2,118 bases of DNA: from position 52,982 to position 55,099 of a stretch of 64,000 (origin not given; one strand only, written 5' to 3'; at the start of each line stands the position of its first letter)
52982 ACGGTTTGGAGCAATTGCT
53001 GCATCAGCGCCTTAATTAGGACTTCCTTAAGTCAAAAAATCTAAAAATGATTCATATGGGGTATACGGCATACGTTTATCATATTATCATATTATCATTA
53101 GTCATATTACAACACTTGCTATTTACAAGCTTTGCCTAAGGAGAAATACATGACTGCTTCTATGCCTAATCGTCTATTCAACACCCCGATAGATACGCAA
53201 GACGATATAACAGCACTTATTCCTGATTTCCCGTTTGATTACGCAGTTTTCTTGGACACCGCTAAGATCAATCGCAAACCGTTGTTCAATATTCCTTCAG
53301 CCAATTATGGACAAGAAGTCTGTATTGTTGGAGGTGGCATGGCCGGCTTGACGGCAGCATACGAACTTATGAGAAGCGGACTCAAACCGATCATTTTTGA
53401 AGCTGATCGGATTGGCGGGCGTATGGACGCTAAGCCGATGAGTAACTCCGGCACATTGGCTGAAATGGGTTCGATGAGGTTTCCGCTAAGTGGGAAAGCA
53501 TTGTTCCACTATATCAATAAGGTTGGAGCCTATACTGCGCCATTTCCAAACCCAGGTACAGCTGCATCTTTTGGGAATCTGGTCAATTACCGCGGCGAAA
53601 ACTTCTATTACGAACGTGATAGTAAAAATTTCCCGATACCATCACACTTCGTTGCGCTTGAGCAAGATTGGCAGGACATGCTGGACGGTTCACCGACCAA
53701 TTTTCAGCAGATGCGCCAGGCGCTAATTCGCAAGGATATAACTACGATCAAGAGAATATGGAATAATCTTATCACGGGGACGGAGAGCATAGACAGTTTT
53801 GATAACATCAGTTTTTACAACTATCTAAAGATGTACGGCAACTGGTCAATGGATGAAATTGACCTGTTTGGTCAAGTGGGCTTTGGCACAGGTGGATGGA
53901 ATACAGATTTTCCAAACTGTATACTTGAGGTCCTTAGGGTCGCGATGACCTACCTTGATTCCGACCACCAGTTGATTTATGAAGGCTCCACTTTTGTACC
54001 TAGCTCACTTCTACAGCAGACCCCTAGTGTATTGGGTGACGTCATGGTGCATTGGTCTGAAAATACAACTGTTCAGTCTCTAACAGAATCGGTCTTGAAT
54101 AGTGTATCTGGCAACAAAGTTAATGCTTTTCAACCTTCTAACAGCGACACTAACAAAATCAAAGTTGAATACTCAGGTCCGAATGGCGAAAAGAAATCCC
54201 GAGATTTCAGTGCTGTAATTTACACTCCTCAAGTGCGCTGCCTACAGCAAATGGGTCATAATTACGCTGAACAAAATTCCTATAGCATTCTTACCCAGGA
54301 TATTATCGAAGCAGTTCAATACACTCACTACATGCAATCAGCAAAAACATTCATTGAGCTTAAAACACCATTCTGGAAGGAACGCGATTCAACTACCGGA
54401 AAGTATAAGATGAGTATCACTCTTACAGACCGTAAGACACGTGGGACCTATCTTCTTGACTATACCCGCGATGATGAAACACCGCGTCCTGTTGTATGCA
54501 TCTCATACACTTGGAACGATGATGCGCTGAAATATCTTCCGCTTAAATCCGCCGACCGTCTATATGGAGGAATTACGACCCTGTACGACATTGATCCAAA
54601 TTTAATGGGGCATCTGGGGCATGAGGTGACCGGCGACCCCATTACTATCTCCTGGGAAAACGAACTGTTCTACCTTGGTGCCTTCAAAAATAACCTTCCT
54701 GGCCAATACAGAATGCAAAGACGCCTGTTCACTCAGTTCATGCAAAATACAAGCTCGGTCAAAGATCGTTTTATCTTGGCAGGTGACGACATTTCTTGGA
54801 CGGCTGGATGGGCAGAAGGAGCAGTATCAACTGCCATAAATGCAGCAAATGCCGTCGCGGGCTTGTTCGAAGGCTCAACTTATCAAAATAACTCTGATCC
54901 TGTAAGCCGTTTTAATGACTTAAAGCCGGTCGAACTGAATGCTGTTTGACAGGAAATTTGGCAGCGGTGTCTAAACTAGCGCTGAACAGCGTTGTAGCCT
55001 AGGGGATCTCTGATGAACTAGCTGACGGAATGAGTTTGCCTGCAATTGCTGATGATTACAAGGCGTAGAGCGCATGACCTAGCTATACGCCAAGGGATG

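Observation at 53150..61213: Candidate oxidative catabolic cluster for a guanidino amino acid (arginine 2-monooxygenase-type route) with a PotFGHI-like ABC importer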

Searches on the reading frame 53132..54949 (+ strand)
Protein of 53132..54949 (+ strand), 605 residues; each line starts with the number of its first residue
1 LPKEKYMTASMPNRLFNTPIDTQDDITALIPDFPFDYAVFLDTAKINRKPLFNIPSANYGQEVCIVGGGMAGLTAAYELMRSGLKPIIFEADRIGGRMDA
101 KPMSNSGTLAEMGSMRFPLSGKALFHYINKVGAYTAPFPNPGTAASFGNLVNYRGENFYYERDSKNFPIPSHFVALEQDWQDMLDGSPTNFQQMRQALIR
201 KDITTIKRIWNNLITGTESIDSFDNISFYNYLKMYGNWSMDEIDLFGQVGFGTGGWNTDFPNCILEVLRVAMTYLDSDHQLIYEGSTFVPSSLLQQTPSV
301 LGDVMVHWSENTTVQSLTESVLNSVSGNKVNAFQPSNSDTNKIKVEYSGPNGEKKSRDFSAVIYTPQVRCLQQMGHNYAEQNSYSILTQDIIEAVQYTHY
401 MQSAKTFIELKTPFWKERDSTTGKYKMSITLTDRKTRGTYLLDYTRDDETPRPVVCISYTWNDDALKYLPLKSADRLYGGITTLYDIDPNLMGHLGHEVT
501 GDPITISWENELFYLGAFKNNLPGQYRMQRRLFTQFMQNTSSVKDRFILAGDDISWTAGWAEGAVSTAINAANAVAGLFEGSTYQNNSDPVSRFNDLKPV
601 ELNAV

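Call 4: search_protein_families(library=pfam, proteins=[window:53132-54949:+])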
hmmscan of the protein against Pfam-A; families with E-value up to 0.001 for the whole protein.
window:53132-54949:+ (605 aa): 7 families
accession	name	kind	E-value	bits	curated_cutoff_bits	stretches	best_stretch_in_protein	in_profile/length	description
PF01593.30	Amino_oxidase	-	3.8e-39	135.7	19.8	1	70-575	1-442/443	Flavin containing amine oxidoreductase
PF13450.12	NAD_binding_8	-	4.5e-08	33.7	21.9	1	65-126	1-63/68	NAD(P)-binding Rossmann-like domain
PF01266.30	DAO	-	7.1e-07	29.5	27.9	1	63-96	2-37/353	FAD dependent oxidoreductase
PF00890.30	FAD_binding_2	-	0.00032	20.4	20.4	1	63-91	2-30/414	FAD binding domain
PF01946.23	Thi4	-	0.00034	20.4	26.2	1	61-92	18-50/235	Thi4 family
PF12831.13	FAD_oxidored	-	0.00043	20.1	27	1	62-98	1-38/416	FAD dependent oxidoreductase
PF07992.20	Pyr_redox_2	-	0.00099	19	26.1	0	62-94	2-31/291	Pyridine nucleotide-disulphide oxidoreductase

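Call 5: search_protein_families(library=ncbifam, proteins=[window:53132-54949:+])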
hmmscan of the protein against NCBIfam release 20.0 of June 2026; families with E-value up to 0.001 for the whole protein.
window:53132-54949:+ (605 aa): 23 families
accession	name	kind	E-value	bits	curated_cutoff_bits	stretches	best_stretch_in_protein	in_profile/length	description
NF005560.0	PRK07233.1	equivalog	2.1e-09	36.7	252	1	62-97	2-38/435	hypothetical protein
NF009410.0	PRK12771.1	subfamily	8.2e-08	31.3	516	1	46-98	124-177/566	NAD(P)-binding protein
TIGR03467.1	HpnE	equivalog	3e-07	30.1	283.05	1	63-100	1-39/430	hydroxysqualene dehydroxylase HpnE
NF041087.1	bile_acid_BaiCD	equivalog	3.2e-07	28.8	825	1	52-98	372-419/642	bile acid Fe-S flavoenzyme BaiCD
TIGR02732.1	zeta_caro_desat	equivalog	9.9e-07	28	622.15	1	63-135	2-74/474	9,9'-di-cis-zeta-carotene desaturase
NF005548.0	PRK07208.1-4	equivalog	1e-06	27.7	389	1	61-117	4-59/488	hypothetical protein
TIGR00562.1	proto_IX_ox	equivalog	5.2e-06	25.3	97.85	1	61-132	3-75/470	protoporphyrinogen oxidase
NF005546.0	PRK07208.1-2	equivalog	7.6e-06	24.8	418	1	61-117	5-61/527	hypothetical protein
NF005547.0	PRK07208.1-3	equivalog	7.9e-06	24.9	380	1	61-119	5-55/465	hypothetical protein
NF008841.0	PRK11883.1-1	equivalog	9.4e-06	24.8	517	1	61-105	4-52/453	protoporphyrinogen oxidase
NF009454.0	PRK12814.1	equivalog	3.4e-05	22.4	916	1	57-98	190-231/657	putative NADPH-dependent glutamate synthase small subunit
NF053546.1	violacein_VioA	equivalog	6.9e-05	22.3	600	1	63-118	2-61/411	flavin-dependent violacein biosynthesis tryptophan-2 monooxygenase VioA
TIGR01292.1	TRX_reduct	equivalog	8.7e-05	21.5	343.45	1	62-99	2-39/300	thioredoxin-disulfide reductase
TIGR01317.1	GOGAT_sm_gam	subfamily_domain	0.00012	21.1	447.7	1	54-97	137-181/485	glutamate synthase small subunit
TIGR00292.1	TIGR00292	equivalog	0.00015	21.1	148.3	1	61-92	22-53/254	sulfide-dependent adenosine diphosphate thiazole synthase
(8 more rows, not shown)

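Call 9: search_solved_structures(query=window:53132-54949:+, max_evalue=0.001, show_alignments=1)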
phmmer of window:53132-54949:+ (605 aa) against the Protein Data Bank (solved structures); distinct sequences matched with E-value up to 0.001: 39.
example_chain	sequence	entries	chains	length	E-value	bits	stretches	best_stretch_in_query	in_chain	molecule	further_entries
3we0_A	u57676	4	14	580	1.2e-120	407.1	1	13-600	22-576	L-amino acid oxidase/monooxygenase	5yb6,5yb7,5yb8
4iv9_A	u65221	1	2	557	7.4e-55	189.9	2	355-582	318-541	Tryptophan 2-monooxygenase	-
9rum_A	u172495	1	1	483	1.7e-17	66.5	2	61-139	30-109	Tetrapodal ancestor of L-amino acid oxidase: Q225A mutant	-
9qs1_A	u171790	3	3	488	1.7e-17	66.5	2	61-139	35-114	Tetrapodal ancestor of L-amino acis oxidases | Tetrapodal ancestor of L-amino acid oxidases | Tetrapodal ancestor of L-amino acid oxidases co-crystallised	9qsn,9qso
9rvh_A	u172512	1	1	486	1.8e-16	63.1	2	61-139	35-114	Tetrapodal ancestor of L-amino acid oxidase: Q225A-Loop (P361-PREGA-L367) mutant with phen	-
9t73_B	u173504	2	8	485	2e-16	62.9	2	61-139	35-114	Tetrapodal ancestor of L-amino acid oxidases: I224A-Q225H-P361-PREGA-L367 bound to phenyla | Tetrapodal ancestor of L-amino acid oxidase: I224A-Q225H-P361-PREGA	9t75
9run_A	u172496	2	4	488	1.5e-15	60.1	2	61-139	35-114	Tetrapodal ancestor of L-amino acid oxidase: Q225H-W377I double mutant | Tetrapodal ancestor of L-amino acid oxidases: W377I mutant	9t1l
9rvj_A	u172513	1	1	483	1.5e-15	60.1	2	61-139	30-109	Tetrapodal ancestor of L-amino acid oxidase: Q225H - W377I double mutant with phenylalanin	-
2yr4_A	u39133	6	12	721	5.2e-14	55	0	500-579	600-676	Pro-enzyme of L-phenylalanine oxidase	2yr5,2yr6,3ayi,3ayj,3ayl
3kve_A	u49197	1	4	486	9.6e-13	50.8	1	36-139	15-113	L-amino acid oxidase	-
1reo_A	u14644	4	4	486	3.5e-11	45.7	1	36-261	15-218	AHPLAAO | L-amino acid oxidase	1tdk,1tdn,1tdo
5z2g_A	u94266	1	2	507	3.6e-11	45.6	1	36-250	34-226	L-amino acid oxidase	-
1f8r_A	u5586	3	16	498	2e-10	43.1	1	36-133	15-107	L-AMINO ACID OXIDASE | L-amino-acid oxidase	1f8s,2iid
5ts5_A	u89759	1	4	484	3.2e-10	42.5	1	36-137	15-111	Amine oxidase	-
4e0v_A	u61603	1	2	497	1.9e-09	39.9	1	16-140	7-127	L-amino-acid oxidase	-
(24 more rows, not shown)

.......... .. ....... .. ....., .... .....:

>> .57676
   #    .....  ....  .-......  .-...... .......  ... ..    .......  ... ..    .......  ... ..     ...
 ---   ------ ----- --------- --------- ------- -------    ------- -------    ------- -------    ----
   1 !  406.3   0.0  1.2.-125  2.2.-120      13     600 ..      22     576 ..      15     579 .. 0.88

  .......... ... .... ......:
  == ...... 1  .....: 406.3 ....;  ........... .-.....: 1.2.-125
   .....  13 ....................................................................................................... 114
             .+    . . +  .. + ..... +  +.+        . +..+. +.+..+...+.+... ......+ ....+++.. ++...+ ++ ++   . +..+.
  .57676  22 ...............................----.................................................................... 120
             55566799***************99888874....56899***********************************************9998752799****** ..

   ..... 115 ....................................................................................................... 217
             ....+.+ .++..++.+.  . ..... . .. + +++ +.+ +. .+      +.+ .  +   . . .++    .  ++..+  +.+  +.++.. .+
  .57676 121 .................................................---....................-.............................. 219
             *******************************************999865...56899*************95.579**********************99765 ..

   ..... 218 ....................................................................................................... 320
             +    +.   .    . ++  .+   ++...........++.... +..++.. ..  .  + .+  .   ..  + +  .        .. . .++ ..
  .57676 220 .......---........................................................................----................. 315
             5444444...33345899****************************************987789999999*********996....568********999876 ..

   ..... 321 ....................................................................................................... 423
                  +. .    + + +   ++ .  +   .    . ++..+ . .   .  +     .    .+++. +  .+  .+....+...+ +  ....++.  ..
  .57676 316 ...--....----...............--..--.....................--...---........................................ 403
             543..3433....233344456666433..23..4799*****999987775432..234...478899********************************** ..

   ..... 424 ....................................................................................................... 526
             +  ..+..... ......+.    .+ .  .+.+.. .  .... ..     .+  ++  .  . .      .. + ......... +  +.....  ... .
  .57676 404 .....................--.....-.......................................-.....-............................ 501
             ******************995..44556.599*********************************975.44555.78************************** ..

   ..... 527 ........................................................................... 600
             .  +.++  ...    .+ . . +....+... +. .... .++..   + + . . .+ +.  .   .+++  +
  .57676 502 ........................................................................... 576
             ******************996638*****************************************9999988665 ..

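Call 12: find_encoding_contigs(protein=window:53132-54949:+, flank=10000, max_places=6)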
Protein window:53132-54949:+ (605 aa): no gene with exactly this product is on record in the collection.

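Call 14: find_related_loci(query=window:53132-54949:+, collection=genome_contigs, flank=10000)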
Query window:53132-54949:+ (605 aa) in genome_contigs; peptide patterns used: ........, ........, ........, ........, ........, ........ (x = any residue, [..] = any of these).
12 stretches matched a pattern, but none encodes a relative of the query by tblastn (E <= 1e-3).

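Call 15: find_homologous_proteins(query=window:53132-54949:+, max_evalue=1e-20)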
Query window:53132-54949:+ (605 aa): 3419 proteins with E <= 1e-20 among 8000 candidates; the best 120 are listed.
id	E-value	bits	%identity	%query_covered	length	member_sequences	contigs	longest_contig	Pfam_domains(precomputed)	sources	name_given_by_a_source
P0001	0.0e+0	1393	100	99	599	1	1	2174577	PF01266.31,PF01593.31,PF13450.13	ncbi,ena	-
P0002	7.2e-161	555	46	98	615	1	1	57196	PF00743.26,PF01593.31,PF13450.13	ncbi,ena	-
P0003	1.1e-159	551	45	99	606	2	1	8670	PF01593.31,PF13450.13,PF12831.14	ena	-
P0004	1.3e-158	548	45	99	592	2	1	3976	PF01266.31,PF01593.31,PF13450.13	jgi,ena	-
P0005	3.0e-158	546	46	99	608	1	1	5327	PF01593.31,PF13450.13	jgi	-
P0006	5.1e-158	545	46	98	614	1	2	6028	PF01593.31,PF13450.13,PF12831.14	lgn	-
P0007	7.7e-158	545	46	98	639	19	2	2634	PF01266.31,PF01593.31,PF13450.13,PF12831.14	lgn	-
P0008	1.9e-155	537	46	98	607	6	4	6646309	PF01593.31,PF13450.13,PF00890.31,PF12831.14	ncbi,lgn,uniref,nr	ncbi:flavin monoamine oxidase family protein [Pseudomonas chlororaphis]|uniref:Tryptophan 2-monooxyg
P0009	3.0e-155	536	46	98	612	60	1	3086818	PF01593.31,PF13450.13,PF00890.31,PF12831.14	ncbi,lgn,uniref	ncbi:FAD-dependent oxidoreductase [Pseudomonas chlororaphis]|uniref:flavin monoamine oxidase family 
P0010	4.1e-155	536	44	98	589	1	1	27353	PF01593.31,PF13450.13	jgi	-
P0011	3.8e-153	529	46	98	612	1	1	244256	PF01593.31,PF13450.13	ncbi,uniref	ncbi:flavin monoamine oxidase family protein [Paraburkholderia sediminicola]|uniref:flavin monoamine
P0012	8.4e-153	528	45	98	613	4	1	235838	PF01593.31,PF13450.13,PF00890.31,PF01262.28,PF12831.14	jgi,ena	-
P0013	8.7e-153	528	45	98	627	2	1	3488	PF01593.31,PF13450.13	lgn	-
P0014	1.1e-152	528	45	98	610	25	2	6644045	PF01593.31,PF13450.13,PF12831.14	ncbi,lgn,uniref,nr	ncbi:flavin monoamine oxidase family protein [Pseudomonas chlororaphis]|uniref:flavin monoamine oxid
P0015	1.1e-152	528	45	98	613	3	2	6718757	PF01593.31,PF13450.13,PF12831.14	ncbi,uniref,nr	ncbi:tryptophan 2-monooxygenase [Pseudomonas chlororaphis]|uniref:flavin monoamine oxidase family pr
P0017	2.5e-151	523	44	99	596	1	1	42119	PF01593.31,PF13450.13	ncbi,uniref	ncbi:flavin monoamine oxidase family protein [Ochrobactrum teleogrylli]|uniref:flavin monoamine oxid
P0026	1.9e-149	517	45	96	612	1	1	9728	PF01593.31,PF13450.13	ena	-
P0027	3.0e-149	517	41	92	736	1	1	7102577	PF01266.31,PF01593.31,PF13450.13,PF00890.31,PF03486.21,PF01134.29,PF01494.26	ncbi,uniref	ncbi:flavin monoamine oxidase family protein [Streptomyces albidoflavus]|uniref:flavin monoamine oxi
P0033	1.3e-147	511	44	98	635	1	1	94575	PF01593.31,PF13450.13,PF12831.14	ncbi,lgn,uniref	ncbi:NAD(P)/FAD-dependent oxidoreductase [Arthrobacter sp. NPDC080086]|uniref:flavin monoamine oxida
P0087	8.7e-141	489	43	98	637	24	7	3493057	PF01266.31,PF01593.31,PF13450.13,PF12831.14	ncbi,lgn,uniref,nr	ncbi:flavin monoamine oxidase family protein [Burkholderia cenocepacia]|uniref:flavin monoamine oxid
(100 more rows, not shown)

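Call 16: find_encoding_contigs(protein=P0001, flank=10000, max_places=3)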
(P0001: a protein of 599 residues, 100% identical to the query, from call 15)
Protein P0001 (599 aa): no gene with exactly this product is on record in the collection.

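Call 17: find_encoding_contigs(protein=P0002, flank=10000, max_places=3)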
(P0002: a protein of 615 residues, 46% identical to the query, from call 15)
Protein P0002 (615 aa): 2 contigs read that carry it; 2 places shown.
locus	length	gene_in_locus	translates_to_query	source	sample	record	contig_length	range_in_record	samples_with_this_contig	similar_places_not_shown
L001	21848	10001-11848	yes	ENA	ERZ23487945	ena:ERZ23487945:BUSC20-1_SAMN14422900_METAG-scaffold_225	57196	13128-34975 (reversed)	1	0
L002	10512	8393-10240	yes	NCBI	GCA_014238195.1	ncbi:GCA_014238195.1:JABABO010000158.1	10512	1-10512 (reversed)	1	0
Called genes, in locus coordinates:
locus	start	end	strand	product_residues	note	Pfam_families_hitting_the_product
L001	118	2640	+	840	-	PF17148:DUF5117, PF16313:DUF4953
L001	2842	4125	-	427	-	PF00202:Aminotran_3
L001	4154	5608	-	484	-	PF00171:Aldedh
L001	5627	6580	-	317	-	PF00491:Arginase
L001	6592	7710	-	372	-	PF00144:Beta-lactamase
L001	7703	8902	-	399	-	PF07690:MFS_1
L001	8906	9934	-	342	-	PF00593:TonB_dep_Rec_b-barrel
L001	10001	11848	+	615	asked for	PF00743:FMO-like (weak), PF01593:Amino_oxidase, PF13450:NAD_binding_8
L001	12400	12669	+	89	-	PF13384:HTH_23 (weak)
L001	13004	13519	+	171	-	PF02381:MraZ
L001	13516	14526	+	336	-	PF01795:Methyltransf_5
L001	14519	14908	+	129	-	-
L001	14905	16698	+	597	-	PF03717:PBP_dimer, PF00905:Transpeptidase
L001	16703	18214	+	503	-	PF01225:Mur_ligase, PF08245:Mur_ligase_M, PF02875:Mur_ligase_C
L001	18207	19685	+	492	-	PF01225:Mur_ligase (weak), PF08245:Mur_ligase_M, PF02875:Mur_ligase_C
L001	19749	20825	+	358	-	PF00953:Glycos_transf_4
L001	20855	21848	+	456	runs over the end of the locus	PF08245:Mur_ligase_M, PF02875:Mur_ligase_C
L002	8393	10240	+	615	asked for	PF00743:FMO-like (weak), PF01593:Amino_oxidase, PF13450:NAD_binding_8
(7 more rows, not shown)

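Call 28: find_encoding_contigs(protein=P0008, flank=8000, max_places=1)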
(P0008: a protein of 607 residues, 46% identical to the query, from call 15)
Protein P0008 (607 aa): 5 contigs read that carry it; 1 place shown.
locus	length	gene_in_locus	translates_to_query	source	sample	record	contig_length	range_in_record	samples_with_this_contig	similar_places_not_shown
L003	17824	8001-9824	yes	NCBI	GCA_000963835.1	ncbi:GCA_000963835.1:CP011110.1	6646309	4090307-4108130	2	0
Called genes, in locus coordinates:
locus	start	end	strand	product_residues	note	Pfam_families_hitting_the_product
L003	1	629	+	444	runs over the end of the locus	PF01946:Thi4 (weak), PF00890:FAD_binding_2, PF01266:DAO, PF12831:FAD_oxidored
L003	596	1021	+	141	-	-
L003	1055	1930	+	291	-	PF00126:HTH_1, PF03466:LysR_substrate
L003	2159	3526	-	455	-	PF00083:Sugar_tr, PF07690:MFS_1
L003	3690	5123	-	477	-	PF00171:Aldedh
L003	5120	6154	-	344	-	PF00248:Aldo_ket_red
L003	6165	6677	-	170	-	PF08714:Fae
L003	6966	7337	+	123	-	PF04828:GFA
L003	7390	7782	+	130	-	PF00903:Glyoxalase, PF12681:Glyoxalase_2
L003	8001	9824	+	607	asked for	PF00890:FAD_binding_2 (faint), PF12831:FAD_oxidored (weak), PF13450:NAD_binding_8, PF01593:Amino_oxidase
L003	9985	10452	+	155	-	-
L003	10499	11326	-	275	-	PF02540:NAD_synthase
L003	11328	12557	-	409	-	PF17767:NAPRTase_N, PF04095:NAPRTase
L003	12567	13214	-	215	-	PF00857:Isochorismatase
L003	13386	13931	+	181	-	PF01467:CTP_transf_like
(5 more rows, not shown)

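Call 29: find_encoding_contigs(protein=P0027, flank=8000, max_places=1)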
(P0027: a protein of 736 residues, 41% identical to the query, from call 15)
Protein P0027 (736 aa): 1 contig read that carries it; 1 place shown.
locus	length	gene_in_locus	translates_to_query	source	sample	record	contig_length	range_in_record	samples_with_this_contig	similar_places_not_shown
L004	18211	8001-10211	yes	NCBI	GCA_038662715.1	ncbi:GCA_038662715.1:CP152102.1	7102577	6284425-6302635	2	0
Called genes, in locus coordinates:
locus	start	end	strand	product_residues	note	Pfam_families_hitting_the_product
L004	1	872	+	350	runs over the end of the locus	PF04198:Sugar-bind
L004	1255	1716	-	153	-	PF04075:F420H2_quin_red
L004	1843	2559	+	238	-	PF00440:TetR_N, PF13305:TetR_C_33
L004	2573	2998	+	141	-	PF00545:Ribonuclease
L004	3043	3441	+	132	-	PF01337:Barstar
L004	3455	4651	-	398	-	PF06224:AlkZ-like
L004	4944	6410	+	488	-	PF00478:IMPDH, PF00571:CBS (weak)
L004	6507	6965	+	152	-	PF13404:HTH_AsnC-type, PF13412:HTH_24, PF01037:AsnC_trans_reg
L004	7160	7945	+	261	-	PF00795:CN_hydrolase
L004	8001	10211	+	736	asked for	PF00890:FAD_binding_2 (faint), PF01134:GIDA (faint), PF01266:DAO (faint), PF01494:FAD_binding_3 (faint), PF01593:Amino_oxidase, PF13450:NAD_binding_8, PF01593:Amino_oxidase, PF13450:NAD_binding_8, +1 more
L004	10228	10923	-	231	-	PF19458:DUF5995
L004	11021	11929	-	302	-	PF00126:HTH_1, PF03466:LysR_substrate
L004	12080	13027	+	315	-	PF00892:EamA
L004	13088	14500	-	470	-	PF00860:Xan_ur_permease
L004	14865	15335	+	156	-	PF13279:4HBT_2, PF03061:4HBT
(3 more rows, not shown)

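Call 30: find_encoding_contigs(protein=P0033, flank=8000, max_places=1)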
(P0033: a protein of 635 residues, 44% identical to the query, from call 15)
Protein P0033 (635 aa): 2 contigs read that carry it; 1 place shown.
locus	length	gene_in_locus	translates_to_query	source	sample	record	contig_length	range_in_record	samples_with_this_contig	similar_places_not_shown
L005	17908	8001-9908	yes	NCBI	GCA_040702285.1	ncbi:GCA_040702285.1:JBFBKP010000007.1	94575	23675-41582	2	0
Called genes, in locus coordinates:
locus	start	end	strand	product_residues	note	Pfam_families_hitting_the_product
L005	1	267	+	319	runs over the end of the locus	PF00491:Arginase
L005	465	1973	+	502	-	PF02133:Transp_cyt_pur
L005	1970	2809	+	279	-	PF00795:CN_hydrolase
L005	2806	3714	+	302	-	PF00795:CN_hydrolase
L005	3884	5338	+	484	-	-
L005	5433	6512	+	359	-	PF03417:AAT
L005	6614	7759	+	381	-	PF13609:Porin_4, PF00267:Porin_1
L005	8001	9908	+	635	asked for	PF12831:FAD_oxidored (weak), PF13450:NAD_binding_8 (weak), PF01593:Amino_oxidase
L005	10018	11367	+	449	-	PF05496:RuvB_N, PF13191:AAA_16 (faint), PF00004:AAA, PF07728:AAA_5 (faint), PF13173:AAA_14 (faint), PF13401:AAA_22 (faint), PF16193:AAA_assoc_2, PF12002:MgsA_C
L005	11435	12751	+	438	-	PF02403:Seryl_tRNA_N, PF00587:tRNA-synt_2b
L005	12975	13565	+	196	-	PF00239:Resolvase, PF13384:HTH_23 (weak)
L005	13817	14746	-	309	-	PF23343:REP_ORF2-G2P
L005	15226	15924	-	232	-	PF02086:MethyltransfD12 (weak)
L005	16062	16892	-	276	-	PF05707:Zot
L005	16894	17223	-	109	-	PF17537:DUF5455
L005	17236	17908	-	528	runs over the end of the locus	-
